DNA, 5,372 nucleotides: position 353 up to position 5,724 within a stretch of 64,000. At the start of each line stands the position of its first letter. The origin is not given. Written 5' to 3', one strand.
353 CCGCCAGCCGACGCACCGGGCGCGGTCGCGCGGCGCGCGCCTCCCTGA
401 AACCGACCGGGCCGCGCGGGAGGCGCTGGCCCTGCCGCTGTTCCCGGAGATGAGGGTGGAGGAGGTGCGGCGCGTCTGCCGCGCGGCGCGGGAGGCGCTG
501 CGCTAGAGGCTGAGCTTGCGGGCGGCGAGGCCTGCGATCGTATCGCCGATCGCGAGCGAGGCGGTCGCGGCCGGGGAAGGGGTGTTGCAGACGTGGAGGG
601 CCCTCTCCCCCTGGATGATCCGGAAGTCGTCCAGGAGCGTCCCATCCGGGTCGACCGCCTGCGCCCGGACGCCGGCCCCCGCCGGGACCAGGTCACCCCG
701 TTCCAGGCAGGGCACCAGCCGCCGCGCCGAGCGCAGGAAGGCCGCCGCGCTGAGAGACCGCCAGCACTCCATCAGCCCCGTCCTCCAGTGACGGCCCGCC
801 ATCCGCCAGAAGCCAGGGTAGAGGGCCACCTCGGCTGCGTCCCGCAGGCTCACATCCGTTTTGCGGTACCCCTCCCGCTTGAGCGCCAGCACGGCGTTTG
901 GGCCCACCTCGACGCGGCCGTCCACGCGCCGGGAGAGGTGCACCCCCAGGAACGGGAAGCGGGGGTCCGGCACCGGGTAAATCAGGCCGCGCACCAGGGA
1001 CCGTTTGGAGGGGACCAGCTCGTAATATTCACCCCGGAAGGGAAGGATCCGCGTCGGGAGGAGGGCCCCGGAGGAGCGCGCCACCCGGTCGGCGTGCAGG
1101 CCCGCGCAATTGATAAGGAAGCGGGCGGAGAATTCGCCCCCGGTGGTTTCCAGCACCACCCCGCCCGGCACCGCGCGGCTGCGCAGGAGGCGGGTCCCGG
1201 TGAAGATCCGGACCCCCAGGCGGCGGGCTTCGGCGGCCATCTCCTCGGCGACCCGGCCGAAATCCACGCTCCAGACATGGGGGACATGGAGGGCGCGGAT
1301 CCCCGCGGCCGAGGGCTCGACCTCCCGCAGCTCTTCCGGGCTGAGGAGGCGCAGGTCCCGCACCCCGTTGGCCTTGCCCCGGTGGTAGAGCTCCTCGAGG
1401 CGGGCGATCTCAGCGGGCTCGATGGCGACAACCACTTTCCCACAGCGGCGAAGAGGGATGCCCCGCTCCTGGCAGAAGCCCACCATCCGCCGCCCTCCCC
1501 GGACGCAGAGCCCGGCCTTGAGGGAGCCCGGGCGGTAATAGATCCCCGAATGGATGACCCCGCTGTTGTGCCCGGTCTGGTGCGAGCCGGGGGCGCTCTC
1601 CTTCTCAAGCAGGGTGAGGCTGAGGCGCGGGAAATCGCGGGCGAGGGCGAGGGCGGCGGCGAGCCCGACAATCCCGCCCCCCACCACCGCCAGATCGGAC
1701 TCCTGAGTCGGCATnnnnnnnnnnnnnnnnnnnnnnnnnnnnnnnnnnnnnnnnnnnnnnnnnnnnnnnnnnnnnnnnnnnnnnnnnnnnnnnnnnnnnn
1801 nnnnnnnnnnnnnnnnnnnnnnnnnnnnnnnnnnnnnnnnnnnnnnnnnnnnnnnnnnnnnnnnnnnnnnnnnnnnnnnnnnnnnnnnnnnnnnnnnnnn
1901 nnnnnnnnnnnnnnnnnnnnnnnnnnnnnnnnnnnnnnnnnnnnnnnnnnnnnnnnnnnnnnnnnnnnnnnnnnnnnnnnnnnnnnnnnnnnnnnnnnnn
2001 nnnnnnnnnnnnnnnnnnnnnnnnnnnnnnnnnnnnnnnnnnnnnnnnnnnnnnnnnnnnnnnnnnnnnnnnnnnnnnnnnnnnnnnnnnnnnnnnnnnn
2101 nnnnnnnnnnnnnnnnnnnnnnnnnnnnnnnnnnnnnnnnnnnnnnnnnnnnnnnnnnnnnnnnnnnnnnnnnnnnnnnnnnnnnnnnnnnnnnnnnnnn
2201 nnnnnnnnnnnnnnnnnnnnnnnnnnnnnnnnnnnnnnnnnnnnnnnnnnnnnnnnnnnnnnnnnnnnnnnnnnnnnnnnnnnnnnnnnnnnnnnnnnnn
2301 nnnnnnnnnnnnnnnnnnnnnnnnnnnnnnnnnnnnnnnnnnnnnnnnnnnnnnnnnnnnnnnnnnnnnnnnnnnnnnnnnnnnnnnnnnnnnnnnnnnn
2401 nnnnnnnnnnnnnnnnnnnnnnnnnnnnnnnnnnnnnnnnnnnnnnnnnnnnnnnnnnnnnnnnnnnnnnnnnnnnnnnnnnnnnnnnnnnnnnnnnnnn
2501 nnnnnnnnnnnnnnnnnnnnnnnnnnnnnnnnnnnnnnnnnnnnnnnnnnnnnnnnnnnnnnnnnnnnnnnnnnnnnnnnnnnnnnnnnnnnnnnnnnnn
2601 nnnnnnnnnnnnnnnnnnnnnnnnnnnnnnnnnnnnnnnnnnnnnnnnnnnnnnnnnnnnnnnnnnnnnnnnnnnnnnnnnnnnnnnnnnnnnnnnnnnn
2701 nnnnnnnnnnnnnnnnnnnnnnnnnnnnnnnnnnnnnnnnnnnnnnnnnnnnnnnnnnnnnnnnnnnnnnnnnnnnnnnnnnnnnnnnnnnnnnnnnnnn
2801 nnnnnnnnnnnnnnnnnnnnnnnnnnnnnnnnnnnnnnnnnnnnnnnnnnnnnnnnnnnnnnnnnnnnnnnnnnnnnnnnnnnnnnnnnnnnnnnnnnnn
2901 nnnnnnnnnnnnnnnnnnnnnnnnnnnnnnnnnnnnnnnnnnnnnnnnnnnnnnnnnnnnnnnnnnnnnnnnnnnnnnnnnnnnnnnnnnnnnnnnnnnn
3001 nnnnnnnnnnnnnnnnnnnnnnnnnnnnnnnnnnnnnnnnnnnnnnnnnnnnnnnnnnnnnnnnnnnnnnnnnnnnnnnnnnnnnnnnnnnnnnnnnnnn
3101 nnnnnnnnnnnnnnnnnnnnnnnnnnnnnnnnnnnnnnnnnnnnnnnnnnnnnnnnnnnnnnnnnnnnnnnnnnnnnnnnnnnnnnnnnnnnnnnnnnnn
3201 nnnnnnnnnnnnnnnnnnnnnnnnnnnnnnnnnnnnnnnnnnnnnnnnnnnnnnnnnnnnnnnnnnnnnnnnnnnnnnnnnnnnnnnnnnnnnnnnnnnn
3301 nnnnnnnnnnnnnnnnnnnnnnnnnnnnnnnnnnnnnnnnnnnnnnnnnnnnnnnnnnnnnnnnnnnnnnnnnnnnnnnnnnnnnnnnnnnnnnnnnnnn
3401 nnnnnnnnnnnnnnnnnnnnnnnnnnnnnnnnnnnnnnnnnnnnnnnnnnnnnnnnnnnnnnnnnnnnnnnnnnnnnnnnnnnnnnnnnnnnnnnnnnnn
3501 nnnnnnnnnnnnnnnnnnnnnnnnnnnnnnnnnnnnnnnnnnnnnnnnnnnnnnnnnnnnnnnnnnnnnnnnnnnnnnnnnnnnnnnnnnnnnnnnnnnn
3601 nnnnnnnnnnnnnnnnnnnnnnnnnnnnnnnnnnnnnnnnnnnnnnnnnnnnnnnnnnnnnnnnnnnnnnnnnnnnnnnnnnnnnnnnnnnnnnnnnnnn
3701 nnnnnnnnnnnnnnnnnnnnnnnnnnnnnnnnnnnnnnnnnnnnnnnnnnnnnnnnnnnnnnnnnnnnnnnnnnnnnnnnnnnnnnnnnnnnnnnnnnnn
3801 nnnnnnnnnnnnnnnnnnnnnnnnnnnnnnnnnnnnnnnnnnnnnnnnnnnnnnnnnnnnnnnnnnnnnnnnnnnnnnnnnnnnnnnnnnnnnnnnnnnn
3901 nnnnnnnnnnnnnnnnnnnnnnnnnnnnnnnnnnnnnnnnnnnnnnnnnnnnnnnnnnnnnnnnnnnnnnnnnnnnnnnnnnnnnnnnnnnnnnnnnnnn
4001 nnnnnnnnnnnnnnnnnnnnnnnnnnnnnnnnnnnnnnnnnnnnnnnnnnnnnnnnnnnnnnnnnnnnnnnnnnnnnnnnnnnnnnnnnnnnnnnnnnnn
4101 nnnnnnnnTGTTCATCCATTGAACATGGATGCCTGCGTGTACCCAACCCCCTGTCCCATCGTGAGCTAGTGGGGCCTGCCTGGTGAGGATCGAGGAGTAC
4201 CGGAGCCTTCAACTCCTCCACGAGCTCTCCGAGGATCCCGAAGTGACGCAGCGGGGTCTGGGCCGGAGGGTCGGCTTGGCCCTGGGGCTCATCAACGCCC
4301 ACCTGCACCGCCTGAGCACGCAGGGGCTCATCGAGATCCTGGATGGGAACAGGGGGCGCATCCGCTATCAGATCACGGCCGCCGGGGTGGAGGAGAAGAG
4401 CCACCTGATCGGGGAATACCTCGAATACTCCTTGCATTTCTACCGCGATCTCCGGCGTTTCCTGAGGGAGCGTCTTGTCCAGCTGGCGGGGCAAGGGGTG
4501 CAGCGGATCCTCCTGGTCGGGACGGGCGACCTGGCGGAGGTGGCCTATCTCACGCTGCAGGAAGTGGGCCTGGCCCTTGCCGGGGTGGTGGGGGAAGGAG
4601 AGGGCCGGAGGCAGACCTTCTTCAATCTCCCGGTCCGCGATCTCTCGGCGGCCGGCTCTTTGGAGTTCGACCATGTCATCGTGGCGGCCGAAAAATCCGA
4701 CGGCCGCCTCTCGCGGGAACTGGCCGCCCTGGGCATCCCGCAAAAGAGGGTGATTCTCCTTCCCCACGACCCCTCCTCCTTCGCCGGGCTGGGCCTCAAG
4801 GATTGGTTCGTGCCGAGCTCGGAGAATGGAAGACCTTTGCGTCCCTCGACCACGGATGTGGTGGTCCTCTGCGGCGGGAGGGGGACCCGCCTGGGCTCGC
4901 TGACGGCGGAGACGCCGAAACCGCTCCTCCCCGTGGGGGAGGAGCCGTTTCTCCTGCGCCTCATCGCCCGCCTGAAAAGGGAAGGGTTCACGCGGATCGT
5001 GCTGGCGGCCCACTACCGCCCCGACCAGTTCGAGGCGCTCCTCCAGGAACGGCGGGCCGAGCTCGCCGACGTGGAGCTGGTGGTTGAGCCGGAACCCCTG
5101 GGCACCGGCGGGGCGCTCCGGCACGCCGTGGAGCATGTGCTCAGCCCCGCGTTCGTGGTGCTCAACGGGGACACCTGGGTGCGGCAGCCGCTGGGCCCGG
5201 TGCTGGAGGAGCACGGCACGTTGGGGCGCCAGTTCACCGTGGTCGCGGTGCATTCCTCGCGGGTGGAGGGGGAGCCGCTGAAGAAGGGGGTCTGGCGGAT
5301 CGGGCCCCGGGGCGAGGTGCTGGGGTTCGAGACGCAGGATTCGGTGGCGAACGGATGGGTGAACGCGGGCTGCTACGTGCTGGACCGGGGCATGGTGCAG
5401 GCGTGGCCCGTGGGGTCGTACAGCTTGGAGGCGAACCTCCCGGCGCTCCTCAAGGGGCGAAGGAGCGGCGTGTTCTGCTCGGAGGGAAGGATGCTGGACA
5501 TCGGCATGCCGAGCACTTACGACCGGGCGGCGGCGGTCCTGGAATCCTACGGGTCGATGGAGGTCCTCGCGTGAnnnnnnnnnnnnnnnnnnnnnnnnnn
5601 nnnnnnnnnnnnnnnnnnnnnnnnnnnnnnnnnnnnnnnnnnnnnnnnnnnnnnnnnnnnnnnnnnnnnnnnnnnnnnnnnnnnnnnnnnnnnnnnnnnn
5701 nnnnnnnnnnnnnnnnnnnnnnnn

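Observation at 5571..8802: Fused E1 alpha-beta TPP enzyme next to a DegT aminotransferase: candidate two-carbon branched-chain sugar pathway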

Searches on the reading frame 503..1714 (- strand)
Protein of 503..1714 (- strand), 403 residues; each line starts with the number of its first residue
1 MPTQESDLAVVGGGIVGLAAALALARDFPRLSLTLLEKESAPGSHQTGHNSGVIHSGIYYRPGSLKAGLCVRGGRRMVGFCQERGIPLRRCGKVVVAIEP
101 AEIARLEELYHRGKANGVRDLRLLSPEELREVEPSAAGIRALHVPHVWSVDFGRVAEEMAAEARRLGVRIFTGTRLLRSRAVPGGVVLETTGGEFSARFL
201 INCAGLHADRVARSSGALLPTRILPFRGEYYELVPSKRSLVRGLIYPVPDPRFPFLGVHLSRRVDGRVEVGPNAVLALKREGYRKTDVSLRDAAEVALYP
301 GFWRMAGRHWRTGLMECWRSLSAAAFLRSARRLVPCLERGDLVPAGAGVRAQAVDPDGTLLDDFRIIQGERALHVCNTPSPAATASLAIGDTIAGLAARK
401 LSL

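Call 46: search_protein_families(library=ncbifam, proteins=[window:503-1714:-], max_evalue=0.00001)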
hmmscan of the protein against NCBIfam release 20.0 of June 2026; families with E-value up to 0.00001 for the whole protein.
window:503-1714:- (403 aa): 11 families
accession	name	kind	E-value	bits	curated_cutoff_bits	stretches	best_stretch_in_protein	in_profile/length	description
NF008726.1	PRK11728.1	equivalog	4.2e-158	526.2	299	1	7-394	2-388/389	L-2-hydroxyglutarate oxidase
NF033460.1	glycerol3P_ox_II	equivalog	3e-35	122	460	1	6-284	2-281/361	type 2 glycerol-3-phosphate oxidase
TIGR02352.1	thiamin_ThiO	equivalog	3.3e-16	59.3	250.8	1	9-246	2-242/351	glycine oxidase ThiO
TIGR03364.1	HpnW_proposed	hypoth_equivalog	1.4e-11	44.1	285.1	1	7-210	2-199/365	TIGR03364 family FAD-dependent oxidoreductase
TIGR03329.1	Phn_aa_oxid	hypoth_equivalog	4e-10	39.1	632.8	1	4-181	23-211/460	putative aminophosphonate oxidoreductase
NF008313.0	PRK11101.1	equivalog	8e-08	31.3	425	1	3-228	6-231/548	anaerobic glycerol-3-phosphate dehydrogenase subunit A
NF002480.1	PRK01747.1-1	equivalog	1.1e-07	30.7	540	1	4-215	247-459/645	bifunctional tRNA (5-methylaminomethyl-2-thiouridine)(34)-methyltransferase MnmC2/FAD-dependent 5-carboxymethylaminomethyl-2-thiouridine(34)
TIGR03197.1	MnmC_Cterm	equivalog_domain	3.1e-07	29.8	174.2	1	8-214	2-209/400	FAD-dependent 5-carboxymethylaminomethyl-2-thiouridine(34) oxidoreductase MnmC1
NF050086.1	pipecolate_AmaA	exception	2e-06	26.7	600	1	4-77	24-94/425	L-pipecolate oxidase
TIGR03377.1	glycerol3P_GlpA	equivalog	9e-06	24.5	552.8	0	8-228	2-222/530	anaerobic glycerol-3-phosphate dehydrogenase subunit GlpA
TIGR01373.1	soxB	subfamily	9.9e-06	24.6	529.45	0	2-221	27-253/407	sarcosine oxidase subunit beta family protein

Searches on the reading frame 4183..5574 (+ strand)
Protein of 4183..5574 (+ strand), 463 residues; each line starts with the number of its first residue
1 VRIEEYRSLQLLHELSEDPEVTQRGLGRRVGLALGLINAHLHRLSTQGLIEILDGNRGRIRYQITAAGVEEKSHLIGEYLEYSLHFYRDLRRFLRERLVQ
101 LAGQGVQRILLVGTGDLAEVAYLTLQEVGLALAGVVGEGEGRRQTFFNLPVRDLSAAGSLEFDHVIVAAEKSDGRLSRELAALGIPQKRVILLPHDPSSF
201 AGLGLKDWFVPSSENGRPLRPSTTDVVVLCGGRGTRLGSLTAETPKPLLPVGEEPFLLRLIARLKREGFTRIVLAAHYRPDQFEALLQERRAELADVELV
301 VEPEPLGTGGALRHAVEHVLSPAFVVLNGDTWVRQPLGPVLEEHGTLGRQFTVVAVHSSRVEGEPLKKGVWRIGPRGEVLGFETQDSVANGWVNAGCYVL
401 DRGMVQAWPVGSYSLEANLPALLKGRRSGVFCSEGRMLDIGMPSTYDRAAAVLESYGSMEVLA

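Call 4: search_protein_families(library=pfam, proteins=[window:4183-5574:+])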
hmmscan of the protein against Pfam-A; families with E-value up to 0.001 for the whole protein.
window:4183-5574:+ (463 aa): 5 families
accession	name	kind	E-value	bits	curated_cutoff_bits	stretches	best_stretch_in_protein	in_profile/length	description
PF00483.29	NTP_transferase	-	7e-22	78.6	21.2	1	227-408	3-188/245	Nucleotidyl transferase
PF12804.13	NTP_transf_3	-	1.3e-14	55.2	27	1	226-370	1-132/160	MobA-like NTP transferase domain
PF13412.12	HTH_24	-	5.5e-07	29.5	21.9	1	9-51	6-48/48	Winged helix-turn-helix DNA-binding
PF00535.33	Glycos_transf_2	-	4.1e-06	27.3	23.3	1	253-368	9-127/168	Glycosyl transferase family 2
PF12802.13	MarR_2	-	4.1e-05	24.1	27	1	9-58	8-59/61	MarR family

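Call 8: search_protein_families(library=ncbifam, proteins=[window:4183-5574:+])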
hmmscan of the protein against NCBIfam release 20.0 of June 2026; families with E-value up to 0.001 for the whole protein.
window:4183-5574:+ (463 aa): 20 families
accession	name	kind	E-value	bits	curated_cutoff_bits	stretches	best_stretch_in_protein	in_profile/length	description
NF052502.1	man1P_GTase_Rv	exception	4.5e-38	131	440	1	224-451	1-228/352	mannose-1-phosphate guanylyltransferase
NF049965.1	GlMnHpPGnyltfHddC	equivalog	2.5e-25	89.4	300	1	226-448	3-216/221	D-glycero-D-manno-heptose 1-phosphate guanosyltransferase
TIGR03992.1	Arch_glmU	subfamily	2.7e-23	82.5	292.1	1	225-407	2-175/393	bifunctional sugar-1-phosphate nucleotidylyltransferase/acetyltransferase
NF045761.1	NAMPUrTaseMurU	equivalog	6.1e-19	68.8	250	1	227-336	4-113/226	N-acetylmuramate alpha-1-phosphate uridylyltransferase MurU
NF041313.1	UDPGP_AglF_Halo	equivalog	1.7e-16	60.4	400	1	226-450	3-231/234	UTP--glucose-1-phosphate uridylyltransferase AglF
TIGR04176.1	MarR_EPS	equivalog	2.1e-11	43.8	88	1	7-93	5-95/105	MarR family EPS-associated transcriptional regulator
TIGR01208.1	rmlA_long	equivalog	3.3e-11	42.7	320.25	1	227-346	3-123/353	glucose-1-phosphate thymidylyltransferase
TIGR02623.1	G1P_cyt_trans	equivalog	4.2e-11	42.8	300.25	2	226-279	3-56/255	glucose-1-phosphate cytidylyltransferase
NF045697.1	MurNAcPUrMurU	equivalog_domain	6e-11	42.2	370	1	227-452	1-227/229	N-acetylmuramate alpha-1-phosphate uridylyltransferase MurU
NF041173.1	Sug_nt_acttase_Thmprot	equivalog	5.7e-10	38.7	600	1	226-441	3-215/405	bifunctional sugar-1-phosphate nucleotidylyltransferase/acetyltransferase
TIGR01173.1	glmU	equivalog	2.6e-09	36.4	366.85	1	225-332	2-103/452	bifunctional UDP-N-acetylglucosamine diphosphorylase/glucosamine-1-phosphate N-acetyltransferase GlmU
NF010935.0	PRK14355.1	equivalog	2.6e-07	29.6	718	1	226-363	6-140/459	bifunctional UDP-N-acetylglucosamine diphosphorylase/glucosamine-1-phosphate N-acetyltransferase GlmU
NF041135.1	IPPtranDIPPsyn_Thcocales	equivalog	2.8e-07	29.9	580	1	226-330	3-101/419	bifunctional L-myo-inositol-1-phosphate cytidylyltransferase/CDP-L-myo-inositol myo-inositolphosphotransferase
NF010933.0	PRK14353.1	equivalog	5.2e-07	28.6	505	1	223-332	5-110/453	bifunctional UDP-N-acetylglucosamine diphosphorylase/glucosamine-1-phosphate N-acetyltransferase GlmU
NF010932.0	PRK14352.1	equivalog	1.7e-06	27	611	1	222-358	5-140/488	bifunctional UDP-N-acetylglucosamine diphosphorylase/glucosamine-1-phosphate N-acetyltransferase GlmU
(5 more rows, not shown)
